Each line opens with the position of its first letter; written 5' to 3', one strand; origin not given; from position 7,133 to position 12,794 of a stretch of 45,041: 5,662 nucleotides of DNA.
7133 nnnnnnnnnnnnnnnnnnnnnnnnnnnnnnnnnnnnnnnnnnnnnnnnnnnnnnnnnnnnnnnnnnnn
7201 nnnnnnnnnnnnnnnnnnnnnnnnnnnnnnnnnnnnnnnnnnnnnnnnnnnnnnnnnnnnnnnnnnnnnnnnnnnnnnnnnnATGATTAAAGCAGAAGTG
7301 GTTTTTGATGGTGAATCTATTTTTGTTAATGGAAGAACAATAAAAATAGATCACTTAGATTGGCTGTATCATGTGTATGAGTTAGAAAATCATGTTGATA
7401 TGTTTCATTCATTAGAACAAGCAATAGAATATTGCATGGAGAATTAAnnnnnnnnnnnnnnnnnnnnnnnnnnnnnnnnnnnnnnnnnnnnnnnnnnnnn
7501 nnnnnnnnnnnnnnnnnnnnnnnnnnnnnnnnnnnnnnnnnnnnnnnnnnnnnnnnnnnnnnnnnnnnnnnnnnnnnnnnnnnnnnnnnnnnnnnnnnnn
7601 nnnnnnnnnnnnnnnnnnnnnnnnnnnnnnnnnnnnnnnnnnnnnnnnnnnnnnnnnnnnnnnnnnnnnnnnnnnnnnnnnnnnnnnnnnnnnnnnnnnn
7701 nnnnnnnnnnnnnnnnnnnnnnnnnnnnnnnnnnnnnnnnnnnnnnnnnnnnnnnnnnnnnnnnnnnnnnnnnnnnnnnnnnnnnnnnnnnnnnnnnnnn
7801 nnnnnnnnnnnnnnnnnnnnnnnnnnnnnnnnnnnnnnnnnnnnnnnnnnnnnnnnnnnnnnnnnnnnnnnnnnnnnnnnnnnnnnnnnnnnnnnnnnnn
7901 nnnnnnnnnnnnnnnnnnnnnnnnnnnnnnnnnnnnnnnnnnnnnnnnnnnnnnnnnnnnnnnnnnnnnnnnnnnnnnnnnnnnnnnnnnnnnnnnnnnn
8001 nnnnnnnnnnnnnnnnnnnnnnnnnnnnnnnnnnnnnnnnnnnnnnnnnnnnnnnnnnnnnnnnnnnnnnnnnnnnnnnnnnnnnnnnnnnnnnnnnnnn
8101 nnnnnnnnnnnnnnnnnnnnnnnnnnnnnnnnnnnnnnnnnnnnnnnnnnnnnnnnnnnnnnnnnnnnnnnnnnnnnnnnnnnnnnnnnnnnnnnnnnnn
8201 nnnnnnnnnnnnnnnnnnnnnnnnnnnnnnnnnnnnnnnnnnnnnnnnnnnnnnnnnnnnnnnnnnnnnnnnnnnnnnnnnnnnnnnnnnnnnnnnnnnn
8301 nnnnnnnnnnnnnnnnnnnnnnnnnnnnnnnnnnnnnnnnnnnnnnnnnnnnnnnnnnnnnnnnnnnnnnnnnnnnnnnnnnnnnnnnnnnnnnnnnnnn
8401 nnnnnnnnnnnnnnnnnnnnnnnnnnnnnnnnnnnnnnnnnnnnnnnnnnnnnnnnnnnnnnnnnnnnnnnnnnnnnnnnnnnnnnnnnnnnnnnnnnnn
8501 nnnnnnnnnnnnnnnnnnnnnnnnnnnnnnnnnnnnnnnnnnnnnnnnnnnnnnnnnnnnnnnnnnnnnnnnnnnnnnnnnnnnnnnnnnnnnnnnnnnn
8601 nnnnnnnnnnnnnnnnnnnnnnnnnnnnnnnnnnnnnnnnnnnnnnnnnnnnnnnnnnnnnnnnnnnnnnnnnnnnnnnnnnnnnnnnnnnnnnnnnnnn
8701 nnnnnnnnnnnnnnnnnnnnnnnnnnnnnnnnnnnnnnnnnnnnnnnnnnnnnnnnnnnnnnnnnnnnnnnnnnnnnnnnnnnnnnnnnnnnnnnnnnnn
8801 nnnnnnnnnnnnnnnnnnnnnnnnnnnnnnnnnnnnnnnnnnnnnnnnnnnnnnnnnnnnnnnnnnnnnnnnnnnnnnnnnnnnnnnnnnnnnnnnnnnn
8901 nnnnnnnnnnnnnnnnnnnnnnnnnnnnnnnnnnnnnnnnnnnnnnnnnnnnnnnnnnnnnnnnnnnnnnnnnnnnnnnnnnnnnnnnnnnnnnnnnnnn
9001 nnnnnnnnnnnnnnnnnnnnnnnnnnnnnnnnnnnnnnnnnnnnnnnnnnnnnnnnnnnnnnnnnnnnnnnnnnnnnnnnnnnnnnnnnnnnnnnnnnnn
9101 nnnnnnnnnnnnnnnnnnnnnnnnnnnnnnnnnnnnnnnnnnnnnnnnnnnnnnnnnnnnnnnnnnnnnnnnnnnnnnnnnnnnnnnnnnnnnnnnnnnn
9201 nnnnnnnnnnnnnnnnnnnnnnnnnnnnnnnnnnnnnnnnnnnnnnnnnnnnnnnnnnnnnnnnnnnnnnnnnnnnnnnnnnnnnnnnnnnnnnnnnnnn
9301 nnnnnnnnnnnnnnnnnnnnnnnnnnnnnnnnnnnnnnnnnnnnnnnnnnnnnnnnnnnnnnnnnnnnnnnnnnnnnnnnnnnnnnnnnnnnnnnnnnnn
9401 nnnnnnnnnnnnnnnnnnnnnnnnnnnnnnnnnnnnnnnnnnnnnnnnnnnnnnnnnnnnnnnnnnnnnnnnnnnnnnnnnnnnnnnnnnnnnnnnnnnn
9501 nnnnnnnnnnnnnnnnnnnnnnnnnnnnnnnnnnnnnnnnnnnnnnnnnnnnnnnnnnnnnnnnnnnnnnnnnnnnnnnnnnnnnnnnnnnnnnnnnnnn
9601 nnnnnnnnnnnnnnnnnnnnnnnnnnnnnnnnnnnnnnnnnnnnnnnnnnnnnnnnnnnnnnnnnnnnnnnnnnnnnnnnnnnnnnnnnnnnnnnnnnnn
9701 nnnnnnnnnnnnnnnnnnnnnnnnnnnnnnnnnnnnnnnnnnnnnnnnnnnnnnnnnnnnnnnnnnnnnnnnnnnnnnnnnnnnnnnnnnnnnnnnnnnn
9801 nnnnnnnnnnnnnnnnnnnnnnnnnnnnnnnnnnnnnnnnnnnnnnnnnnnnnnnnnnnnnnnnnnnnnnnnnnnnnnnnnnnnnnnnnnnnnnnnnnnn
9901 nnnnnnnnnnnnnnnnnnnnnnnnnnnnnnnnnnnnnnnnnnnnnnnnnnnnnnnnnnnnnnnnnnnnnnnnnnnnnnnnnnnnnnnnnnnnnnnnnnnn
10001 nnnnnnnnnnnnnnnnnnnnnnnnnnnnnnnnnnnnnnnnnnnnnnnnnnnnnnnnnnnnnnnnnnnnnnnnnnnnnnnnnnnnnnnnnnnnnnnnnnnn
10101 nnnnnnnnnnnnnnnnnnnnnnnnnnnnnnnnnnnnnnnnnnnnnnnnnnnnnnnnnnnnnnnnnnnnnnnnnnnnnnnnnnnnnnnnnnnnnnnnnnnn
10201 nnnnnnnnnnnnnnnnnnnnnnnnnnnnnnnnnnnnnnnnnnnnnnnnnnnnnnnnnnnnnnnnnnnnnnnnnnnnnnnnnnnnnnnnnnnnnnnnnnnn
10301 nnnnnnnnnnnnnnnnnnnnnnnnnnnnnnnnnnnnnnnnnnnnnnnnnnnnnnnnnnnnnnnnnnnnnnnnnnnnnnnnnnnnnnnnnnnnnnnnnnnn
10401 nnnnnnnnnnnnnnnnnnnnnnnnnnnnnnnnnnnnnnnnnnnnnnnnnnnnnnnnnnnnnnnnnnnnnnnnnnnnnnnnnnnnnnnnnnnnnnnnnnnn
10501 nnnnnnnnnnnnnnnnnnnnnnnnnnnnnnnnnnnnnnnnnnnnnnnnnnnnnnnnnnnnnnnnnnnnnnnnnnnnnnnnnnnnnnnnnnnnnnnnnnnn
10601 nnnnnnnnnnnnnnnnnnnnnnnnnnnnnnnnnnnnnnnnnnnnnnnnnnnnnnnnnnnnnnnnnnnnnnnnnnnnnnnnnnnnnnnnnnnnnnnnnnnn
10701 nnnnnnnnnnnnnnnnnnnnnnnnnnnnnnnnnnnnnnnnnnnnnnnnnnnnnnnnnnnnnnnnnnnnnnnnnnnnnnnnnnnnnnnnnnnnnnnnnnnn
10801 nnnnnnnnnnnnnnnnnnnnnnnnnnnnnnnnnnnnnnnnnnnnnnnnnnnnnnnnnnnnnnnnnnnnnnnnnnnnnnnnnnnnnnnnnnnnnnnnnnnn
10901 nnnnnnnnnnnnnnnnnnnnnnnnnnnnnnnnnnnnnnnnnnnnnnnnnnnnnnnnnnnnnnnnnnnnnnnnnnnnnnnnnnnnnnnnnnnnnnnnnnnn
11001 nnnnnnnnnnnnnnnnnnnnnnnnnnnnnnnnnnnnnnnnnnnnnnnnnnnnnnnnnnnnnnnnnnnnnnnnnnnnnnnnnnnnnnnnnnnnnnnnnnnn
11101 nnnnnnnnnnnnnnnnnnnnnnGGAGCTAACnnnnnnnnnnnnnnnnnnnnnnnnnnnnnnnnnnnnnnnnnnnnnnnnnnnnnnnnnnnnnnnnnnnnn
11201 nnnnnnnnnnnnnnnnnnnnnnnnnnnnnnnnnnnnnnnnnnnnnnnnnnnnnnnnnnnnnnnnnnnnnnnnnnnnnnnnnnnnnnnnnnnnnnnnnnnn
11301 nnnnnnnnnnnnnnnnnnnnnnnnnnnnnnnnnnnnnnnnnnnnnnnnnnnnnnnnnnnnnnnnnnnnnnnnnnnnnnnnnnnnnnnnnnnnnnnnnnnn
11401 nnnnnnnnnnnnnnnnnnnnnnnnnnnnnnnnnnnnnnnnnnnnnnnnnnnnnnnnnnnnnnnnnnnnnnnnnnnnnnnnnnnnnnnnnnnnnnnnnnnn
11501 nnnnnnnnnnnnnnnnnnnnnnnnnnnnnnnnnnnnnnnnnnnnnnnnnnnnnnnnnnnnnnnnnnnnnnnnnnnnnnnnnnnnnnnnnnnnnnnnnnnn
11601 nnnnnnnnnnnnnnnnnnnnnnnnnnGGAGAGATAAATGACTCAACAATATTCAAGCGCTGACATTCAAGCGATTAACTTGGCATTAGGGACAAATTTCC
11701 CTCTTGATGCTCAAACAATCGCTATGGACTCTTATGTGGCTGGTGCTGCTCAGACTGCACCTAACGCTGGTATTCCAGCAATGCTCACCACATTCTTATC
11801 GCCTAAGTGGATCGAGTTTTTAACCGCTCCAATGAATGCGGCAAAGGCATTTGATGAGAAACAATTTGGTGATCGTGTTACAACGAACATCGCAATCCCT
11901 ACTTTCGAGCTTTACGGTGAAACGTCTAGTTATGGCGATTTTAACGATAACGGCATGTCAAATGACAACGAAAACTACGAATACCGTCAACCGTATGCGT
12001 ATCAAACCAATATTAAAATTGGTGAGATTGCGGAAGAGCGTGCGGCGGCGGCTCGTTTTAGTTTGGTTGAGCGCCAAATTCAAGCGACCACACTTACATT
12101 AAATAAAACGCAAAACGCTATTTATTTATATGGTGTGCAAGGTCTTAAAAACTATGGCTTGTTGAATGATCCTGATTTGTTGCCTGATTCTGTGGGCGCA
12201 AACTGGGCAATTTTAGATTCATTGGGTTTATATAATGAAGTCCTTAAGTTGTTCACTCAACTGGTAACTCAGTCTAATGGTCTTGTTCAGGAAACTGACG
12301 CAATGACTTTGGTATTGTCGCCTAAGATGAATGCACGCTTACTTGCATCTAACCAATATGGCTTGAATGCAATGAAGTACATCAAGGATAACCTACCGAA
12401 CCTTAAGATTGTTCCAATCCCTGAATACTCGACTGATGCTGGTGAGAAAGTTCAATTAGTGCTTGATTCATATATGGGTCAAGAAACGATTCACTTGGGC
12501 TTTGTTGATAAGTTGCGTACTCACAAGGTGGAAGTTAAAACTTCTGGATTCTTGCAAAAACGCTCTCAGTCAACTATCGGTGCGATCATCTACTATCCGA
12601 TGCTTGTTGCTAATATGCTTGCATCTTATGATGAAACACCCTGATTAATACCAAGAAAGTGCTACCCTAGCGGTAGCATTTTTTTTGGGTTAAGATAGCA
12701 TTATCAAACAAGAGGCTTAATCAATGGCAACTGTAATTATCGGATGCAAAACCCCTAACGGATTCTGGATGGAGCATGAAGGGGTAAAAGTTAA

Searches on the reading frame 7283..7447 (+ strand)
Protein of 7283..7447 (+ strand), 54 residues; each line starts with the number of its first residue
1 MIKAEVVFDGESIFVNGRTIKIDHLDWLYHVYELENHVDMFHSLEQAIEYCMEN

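Call 58: search_protein_families(library=phrogs, proteins=[window:7283-7447:+], max_evalue=0.001)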
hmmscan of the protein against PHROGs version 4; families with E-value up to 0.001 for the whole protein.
window:7283-7447:+ (54 aa): 1 family
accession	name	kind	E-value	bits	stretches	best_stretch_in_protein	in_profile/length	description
phrog_7780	-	unknown function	1.1e-30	106.8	1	1-54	1-54/54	-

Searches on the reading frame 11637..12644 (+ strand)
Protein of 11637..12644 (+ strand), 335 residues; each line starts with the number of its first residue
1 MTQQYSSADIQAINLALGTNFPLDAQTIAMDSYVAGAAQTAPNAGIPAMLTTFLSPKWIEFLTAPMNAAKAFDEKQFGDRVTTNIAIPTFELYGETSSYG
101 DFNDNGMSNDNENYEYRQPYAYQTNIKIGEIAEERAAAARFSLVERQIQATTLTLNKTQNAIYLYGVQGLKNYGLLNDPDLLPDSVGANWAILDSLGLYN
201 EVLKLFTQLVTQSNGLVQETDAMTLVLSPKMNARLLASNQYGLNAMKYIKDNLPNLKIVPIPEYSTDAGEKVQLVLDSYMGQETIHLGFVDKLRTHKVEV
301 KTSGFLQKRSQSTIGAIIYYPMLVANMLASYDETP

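Call 31: search_dna_similar(query=window:11637-12644:+, collection=phages, mode=protein, rows=spread, max_rows=40)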
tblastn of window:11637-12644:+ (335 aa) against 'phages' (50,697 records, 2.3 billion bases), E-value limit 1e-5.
Records with a match: 547; places in all: 548; records where one place covers at least 80% of the query: 531.
Best place of each record, by identity: >=99% 13; 95-99% 2; 60-80% 1; <60% 531.
By first word of the organism name: Pseudomonas 298; Acinetobacter 79; Xanthomonas 42; Escherichia 27; Burkholderia 22; Ralstonia 11; Aeromonas 10; Serratia 9; Vibrio 8; Bordetella 8; and 17 more.
By host as written in the record: Pseudomonas aeruginosa 117; Pseudomonas aeruginosa PAO1 85; - 44; Acinetobacter baumannii 40; Pseudomonas sp. 28; Xanthomonas oryzae pv. oryzae 14; Escherichia coli 13; Pseudomonas aeruginosa PA14 8; and 119 more.
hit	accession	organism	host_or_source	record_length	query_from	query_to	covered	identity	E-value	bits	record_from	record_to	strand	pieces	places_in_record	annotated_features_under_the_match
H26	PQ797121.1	Acinetobacter phage MRABphi22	Acinetobacter baumannii strain ...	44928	1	335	100%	100.0%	0e+0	664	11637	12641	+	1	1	major head protein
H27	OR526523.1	Acinetobacter phage vB_AbaM_AB3P2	Acinetobacter baumannii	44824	1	335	100%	98.2%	0e+0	653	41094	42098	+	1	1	major head protein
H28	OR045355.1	Acinetobacter phage Ab31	Acinetobacter baumannii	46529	6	330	97%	59.5%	6e-119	382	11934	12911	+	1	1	major capsid protein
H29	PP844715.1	Acinetobacter phage vB_AbaM-SPA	Acinetobacter baumannii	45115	6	330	97%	59.5%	7e-100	389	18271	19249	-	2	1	putative capsid protein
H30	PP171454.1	Acinetobacter phage vB_AbaM_fThrA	Acinetobacter baumannii Tehran-1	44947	22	335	94%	41.6%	9e-70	241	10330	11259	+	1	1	major head protein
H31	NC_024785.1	Acinetobacter phage YMC-13-01-C62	Acinetobacter baumannii YMC/13/01/C62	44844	22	335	94%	41.6%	5e-69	239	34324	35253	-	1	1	hypothetical protein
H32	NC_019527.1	Aeromonas phage vB_AsaM-56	Aeromonas salmonicida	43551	9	329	96%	40.0%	3e-59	211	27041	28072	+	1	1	hypothetical protein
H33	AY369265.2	Burkholderia phage Bcep1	-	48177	9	329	96%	38.1%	4e-49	181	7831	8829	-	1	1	Bcep1-13: gp13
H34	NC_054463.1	Ralstonia phage Bakoly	Ralstonia pseudosolanacearum I-33 ...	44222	42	329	86%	41.9%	7e-60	213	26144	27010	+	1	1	major head protein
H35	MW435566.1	Xanthomonas phage X2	Xanthomonas oryzae pv. oryzae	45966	29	324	88%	38.3%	9e-56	201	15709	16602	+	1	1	putative structural protein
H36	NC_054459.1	Xanthomonas phage XPV1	Xanthomonas oryzae pv. oryzae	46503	39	328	87%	37.8%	4e-54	196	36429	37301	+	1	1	capsid and scaffold protein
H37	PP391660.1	Xanthomonas phage XapPhi2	Xanthomonas arboricola pv. pruni strain ...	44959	40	330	87%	33.2%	2e-44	168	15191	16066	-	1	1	major capsid protein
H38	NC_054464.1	Edwardsiella phage Edno5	Edwardsiella anguillarum EA011113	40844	39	327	86%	32.2%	4e-40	155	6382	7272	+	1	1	major head protein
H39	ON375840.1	Pseudomonas phage vB_PaeM_FBPa24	Pseudomonas aeruginosa PAO1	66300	29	329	90%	27.1%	2e-13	77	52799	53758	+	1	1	capsid and scaffold protein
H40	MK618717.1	Serratia phage MTx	Serratia marcescens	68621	28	329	90%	25.6%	5e-11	70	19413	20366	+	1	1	major capsid protein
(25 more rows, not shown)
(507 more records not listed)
